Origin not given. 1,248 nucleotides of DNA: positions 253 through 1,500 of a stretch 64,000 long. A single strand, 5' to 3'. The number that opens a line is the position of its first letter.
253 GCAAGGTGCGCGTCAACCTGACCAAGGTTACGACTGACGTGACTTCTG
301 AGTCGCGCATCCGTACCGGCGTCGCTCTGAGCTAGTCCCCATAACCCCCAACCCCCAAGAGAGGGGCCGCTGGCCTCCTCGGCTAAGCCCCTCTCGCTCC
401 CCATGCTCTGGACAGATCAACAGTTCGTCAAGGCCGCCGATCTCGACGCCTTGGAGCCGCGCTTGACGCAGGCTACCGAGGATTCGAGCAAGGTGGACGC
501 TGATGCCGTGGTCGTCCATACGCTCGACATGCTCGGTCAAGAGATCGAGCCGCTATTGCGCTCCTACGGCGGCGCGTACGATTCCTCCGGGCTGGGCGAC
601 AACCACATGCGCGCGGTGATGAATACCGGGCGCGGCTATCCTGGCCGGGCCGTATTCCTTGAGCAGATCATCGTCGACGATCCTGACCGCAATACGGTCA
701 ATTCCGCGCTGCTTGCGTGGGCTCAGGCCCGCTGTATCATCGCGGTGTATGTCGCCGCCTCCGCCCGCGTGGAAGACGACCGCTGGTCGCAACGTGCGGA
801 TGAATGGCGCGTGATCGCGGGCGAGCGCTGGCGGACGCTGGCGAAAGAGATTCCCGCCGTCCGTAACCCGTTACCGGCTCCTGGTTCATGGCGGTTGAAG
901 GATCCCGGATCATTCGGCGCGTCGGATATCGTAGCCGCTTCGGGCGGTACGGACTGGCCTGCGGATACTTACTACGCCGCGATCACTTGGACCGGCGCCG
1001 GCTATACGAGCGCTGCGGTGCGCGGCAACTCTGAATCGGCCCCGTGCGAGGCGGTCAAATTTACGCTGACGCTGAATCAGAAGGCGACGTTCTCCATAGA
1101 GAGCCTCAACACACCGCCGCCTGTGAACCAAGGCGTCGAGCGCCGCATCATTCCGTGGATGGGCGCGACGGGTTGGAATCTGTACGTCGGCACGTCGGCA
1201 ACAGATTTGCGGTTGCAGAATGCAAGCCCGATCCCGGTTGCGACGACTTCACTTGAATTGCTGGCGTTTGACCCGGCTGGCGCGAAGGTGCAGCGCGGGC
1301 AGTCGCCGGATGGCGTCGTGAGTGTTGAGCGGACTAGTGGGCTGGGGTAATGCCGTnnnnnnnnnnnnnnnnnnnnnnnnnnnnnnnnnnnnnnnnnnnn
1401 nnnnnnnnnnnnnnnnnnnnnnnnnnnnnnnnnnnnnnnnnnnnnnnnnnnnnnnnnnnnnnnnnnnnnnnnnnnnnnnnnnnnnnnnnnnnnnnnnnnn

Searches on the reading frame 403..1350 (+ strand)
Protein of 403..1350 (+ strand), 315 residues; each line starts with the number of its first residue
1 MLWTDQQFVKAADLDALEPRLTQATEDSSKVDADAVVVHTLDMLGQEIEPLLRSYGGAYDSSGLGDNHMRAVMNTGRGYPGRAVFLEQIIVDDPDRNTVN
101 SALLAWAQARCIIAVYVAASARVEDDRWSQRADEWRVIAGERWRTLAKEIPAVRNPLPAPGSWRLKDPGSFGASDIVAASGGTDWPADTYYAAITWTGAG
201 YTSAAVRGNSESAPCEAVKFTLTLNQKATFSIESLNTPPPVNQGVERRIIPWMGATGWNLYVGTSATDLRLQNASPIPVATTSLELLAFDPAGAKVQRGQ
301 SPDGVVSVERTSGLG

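Call 19: search_protein_families(library=phrogs, proteins=[window:403-1350:+], max_evalue=0.00001)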
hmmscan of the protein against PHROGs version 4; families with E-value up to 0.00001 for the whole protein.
window:403-1350:+ (315 aa): 0 families

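Call 60: find_encoding_contigs(protein=window:403-1350:+, flank=10000, max_places=10)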
Protein window:403-1350:+ (315 aa): 5 contigs read that carry it; 4 places shown.
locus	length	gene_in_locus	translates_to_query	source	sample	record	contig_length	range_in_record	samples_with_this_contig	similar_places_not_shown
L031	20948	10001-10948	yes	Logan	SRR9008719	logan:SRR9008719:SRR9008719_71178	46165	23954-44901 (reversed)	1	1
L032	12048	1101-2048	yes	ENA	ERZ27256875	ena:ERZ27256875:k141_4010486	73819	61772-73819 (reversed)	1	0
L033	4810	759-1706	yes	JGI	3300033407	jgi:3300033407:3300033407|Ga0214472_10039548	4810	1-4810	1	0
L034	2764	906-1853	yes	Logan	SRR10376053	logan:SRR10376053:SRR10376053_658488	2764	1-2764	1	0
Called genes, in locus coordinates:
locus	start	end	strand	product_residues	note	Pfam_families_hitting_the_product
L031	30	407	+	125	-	-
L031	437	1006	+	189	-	PF03592:Terminase_2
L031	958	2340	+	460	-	PF03237:Terminase_6N (weak)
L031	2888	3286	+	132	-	PF00436:SSB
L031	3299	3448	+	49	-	-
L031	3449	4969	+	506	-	-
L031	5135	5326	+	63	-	-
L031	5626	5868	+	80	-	-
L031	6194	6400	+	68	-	-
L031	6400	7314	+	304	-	PF01734:Patatin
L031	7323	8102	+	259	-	-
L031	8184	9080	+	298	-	PF11651:P22_CoatProtein (faint)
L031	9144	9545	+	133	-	-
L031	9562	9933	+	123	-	-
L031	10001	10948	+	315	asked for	-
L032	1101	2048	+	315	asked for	-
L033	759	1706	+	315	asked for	-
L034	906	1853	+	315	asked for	-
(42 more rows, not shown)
